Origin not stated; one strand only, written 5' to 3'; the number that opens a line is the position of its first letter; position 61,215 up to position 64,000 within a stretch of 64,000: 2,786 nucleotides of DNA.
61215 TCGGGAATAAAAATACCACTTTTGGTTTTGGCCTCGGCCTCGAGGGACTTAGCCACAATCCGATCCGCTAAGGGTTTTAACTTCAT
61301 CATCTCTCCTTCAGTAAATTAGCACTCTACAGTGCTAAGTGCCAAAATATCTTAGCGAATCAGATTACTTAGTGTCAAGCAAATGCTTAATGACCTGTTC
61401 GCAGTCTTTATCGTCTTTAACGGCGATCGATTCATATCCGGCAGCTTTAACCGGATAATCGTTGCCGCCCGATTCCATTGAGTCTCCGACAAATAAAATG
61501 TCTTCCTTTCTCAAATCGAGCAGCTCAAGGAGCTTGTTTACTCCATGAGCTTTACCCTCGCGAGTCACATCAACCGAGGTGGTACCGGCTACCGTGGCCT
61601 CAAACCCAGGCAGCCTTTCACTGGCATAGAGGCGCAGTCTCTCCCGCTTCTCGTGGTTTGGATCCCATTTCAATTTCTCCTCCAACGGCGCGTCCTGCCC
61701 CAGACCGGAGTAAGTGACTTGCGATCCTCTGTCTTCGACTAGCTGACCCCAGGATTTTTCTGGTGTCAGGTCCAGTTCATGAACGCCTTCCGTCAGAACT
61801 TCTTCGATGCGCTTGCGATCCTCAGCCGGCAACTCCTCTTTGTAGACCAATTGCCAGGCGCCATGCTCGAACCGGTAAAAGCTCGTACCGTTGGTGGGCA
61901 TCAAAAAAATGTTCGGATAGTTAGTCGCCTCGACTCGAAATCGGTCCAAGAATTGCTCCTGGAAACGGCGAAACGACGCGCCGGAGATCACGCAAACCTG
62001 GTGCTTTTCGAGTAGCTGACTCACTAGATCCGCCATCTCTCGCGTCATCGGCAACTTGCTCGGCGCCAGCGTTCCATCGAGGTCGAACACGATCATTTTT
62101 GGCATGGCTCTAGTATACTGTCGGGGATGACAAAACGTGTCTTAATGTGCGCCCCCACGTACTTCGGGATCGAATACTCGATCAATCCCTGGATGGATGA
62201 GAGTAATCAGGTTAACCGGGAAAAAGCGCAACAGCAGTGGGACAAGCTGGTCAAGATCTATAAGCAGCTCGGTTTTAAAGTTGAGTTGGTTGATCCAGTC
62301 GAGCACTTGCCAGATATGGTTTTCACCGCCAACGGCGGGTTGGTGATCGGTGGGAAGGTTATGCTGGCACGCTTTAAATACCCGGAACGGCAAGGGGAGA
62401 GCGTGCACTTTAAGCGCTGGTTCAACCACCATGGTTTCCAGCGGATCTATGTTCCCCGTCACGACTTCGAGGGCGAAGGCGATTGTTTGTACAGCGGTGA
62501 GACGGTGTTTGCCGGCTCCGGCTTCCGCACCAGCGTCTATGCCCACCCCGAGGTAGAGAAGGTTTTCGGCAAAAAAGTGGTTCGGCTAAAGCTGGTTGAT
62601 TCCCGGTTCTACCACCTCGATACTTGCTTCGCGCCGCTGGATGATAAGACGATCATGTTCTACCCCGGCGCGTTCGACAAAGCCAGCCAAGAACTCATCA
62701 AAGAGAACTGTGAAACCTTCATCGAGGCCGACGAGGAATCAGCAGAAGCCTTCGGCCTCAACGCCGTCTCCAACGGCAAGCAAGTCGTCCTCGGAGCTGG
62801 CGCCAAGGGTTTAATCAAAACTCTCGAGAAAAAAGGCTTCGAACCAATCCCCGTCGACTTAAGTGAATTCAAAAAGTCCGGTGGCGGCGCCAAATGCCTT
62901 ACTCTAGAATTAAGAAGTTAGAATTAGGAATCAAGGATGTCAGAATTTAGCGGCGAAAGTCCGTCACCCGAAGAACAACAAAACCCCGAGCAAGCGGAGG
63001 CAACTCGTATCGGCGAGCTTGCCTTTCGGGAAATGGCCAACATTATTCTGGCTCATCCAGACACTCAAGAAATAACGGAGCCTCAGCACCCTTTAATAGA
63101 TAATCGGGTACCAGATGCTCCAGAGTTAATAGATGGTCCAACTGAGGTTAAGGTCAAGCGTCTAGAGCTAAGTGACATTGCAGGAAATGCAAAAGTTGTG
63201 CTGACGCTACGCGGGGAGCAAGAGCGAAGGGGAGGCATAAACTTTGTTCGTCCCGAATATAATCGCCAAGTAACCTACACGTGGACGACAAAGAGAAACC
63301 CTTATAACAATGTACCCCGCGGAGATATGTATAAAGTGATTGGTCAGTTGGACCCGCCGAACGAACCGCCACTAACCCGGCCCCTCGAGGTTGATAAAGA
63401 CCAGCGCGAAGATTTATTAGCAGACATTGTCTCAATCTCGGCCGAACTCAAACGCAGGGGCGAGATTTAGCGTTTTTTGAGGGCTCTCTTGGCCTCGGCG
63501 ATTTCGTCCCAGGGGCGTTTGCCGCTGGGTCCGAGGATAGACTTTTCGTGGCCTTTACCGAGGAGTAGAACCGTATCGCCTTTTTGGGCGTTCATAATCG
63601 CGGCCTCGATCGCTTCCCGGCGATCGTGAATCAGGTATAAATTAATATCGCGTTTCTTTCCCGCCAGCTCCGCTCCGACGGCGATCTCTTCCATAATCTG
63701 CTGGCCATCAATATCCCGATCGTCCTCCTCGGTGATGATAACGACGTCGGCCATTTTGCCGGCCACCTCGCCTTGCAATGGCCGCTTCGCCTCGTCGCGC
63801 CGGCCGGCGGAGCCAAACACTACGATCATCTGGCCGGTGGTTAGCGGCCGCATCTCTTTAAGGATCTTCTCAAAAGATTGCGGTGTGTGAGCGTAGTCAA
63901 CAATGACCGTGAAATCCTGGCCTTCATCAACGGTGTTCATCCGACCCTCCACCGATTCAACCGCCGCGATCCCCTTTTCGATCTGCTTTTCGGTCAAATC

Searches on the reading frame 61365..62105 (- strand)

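Call 29: search_protein_families(library=pfam, proteins=[window:61365-62105:-], max_evalue=0.001)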
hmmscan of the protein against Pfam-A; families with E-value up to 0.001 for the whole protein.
window:61365-62105:- (246 aa): 4 families
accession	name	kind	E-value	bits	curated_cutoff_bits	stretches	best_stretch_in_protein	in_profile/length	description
PF08282.18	Hydrolase_3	-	7.8e-10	39.3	20.9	1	5-210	1-213/255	haloacid dehalogenase-like hydrolase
PF03332.19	PMM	-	1.2e-09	38.7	22.4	1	24-243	1-219/221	Eukaryotic phosphomannomutase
PF00702.32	Hydrolase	-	2.2e-06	28.7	26.4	0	3-105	2-77/191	haloacid dehalogenase-like hydrolase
PF12710.13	HAD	-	0.00078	20.4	27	0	5-23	1-17/189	haloacid dehalogenase-like hydrolase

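Call 70: search_protein_families(library=ncbifam, proteins=[window:61365-62105:-], max_evalue=0.001)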
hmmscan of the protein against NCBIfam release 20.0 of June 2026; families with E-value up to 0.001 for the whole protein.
window:61365-62105:- (246 aa): 8 families
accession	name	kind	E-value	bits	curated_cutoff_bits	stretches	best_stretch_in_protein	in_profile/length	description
TIGR01484.1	HAD-SF-IIB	subfamily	1e-20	74.8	41.8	1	4-225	1-217/221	HAD-IIB family hydrolase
TIGR00099.1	Cof-subfamily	subfamily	8.7e-11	41.9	137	1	4-225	1-226/256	Cof-type HAD-IIB family hydrolase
TIGR01487.1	Pglycolate_arch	equivalog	5.8e-06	26.3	122.75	0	181-218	144-177/215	phosphoglycolate phosphatase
NF045966.1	YcsE_rel_Pase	equivalog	7.8e-06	25.6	220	0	3-112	3-105/265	YcsE-related riboflavin metabolism phosphatase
TIGR00338.1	serB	equivalog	3.9e-05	23.3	144.15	0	160-230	127-194/219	phosphoserine phosphatase SerB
NF002245.0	PRK01158.1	equivalog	9.4e-05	21.8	198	0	181-231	154-200/233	phosphoglycolate phosphatase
TIGR01491.1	HAD-SF-IB-PSPlk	hypoth_equivalog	0.0005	19.8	151.9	0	171-235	134-194/201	phosphoserine phosphatase-like hydrolase, archaeal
NF009695.0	PRK13222.1-2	equivalog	0.0007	19.1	225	0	2-19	6-23/226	phosphoglycolate phosphatase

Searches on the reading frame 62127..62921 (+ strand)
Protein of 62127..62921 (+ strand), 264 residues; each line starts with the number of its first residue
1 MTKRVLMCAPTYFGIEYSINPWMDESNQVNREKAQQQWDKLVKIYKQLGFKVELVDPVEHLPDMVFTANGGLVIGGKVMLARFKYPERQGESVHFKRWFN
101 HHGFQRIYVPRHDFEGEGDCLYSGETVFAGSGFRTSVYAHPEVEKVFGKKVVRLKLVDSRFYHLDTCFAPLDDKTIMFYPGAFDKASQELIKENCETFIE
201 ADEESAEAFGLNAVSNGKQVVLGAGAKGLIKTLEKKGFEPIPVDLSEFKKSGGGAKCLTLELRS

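Call 29: search_protein_families(library=pfam, proteins=[window:62127-62921:+], max_evalue=0.001)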
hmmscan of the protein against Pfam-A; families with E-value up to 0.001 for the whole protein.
window:62127-62921:+ (264 aa): 2 families
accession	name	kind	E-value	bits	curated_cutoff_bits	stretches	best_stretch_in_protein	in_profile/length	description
PF19420.4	DDAH_eukar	-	2.2e-17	63.7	23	1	24-262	18-290/291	N,N dimethylarginine dimethylhydrolase, eukaryotic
PF02274.22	ADI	-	4.7e-11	42.8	22.8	1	58-188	118-266/377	Arginine deiminase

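Call 70: search_protein_families(library=ncbifam, proteins=[window:62127-62921:+, L009:5965-6570:+, L009:4185-4964:-], max_evalue=0.001)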
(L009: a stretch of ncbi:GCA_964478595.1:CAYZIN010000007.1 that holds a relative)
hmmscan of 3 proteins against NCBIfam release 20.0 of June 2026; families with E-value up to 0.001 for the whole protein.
window:62127-62921:+ (264 aa): 7 families
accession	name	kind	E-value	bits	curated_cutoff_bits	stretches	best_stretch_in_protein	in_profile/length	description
NF045659.1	DiMArgaseDdahMtb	equivalog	1.4e-105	352.5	300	1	2-262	23-283/283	dimethylargininase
NF052232.1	Arg_dihydro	equivalog_domain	2.3e-78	263.1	450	1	3-260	3-265/266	arginine dihydrolase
NF052231.1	bifunc_ArgZ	exception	1.9e-77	261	1025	1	4-262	6-269/696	bifunctional arginine dihydrolase/ornithine cyclodeaminase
NF045660.1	DiMthArgaseDdahStm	equivalog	2.1e-25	90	340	1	26-260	21-247/249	dimethylargininase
NF045658.1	DiMArgaseDdah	equivalog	9e-12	45.3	450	1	28-260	25-252/254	dimethylargininase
TIGR01078.1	arcA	equivalog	2.7e-11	42.9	489.1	1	58-197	149-307/408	arginine deiminase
NF002381.0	PRK01388.1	subfamily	2.8e-10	39.6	414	1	58-201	150-307/405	arginine deiminase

L009:5965-6570:+ (201 aa): 0 families

L009:4185-4964:- (259 aa): 0 families

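Call 87: search_protein_families(library=pfam, proteins=[L009:5965-6570:+, L009:4185-4964:-, L010:256-765:+, L136:1591-1737:-], max_evalue=0.1)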
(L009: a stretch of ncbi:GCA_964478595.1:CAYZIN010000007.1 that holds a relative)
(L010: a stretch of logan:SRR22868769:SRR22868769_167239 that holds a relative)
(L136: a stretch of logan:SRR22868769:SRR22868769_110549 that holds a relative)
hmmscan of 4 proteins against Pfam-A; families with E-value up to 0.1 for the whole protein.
L009:5965-6570:+ (201 aa): 1 family
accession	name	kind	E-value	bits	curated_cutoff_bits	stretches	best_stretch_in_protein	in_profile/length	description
PF01909.29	NTP_transf_2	-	0.024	15.4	21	1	24-63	4-44/93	Nucleotidyltransferase domain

L009:4185-4964:- (259 aa): 0 families

L010:256-765:+ (169 aa): 0 families

L136:1591-1737:- (48 aa): 0 families

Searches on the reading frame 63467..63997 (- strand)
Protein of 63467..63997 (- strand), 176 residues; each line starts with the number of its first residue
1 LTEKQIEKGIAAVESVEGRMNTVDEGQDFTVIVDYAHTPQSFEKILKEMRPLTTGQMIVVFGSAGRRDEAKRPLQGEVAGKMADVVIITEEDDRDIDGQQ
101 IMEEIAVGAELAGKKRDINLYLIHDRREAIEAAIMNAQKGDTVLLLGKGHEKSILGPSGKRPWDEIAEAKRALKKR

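Call 29: search_protein_families(library=pfam, proteins=[window:63467-63997:-], max_evalue=0.001)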
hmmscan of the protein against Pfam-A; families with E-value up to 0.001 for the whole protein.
window:63467-63997:- (176 aa): 1 family
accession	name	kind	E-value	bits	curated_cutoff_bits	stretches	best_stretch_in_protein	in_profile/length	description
PF02875.26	Mur_ligase_C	-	5.8e-32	111.6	28.4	1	18-149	1-127/127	Mur ligase, glutamate ligase domain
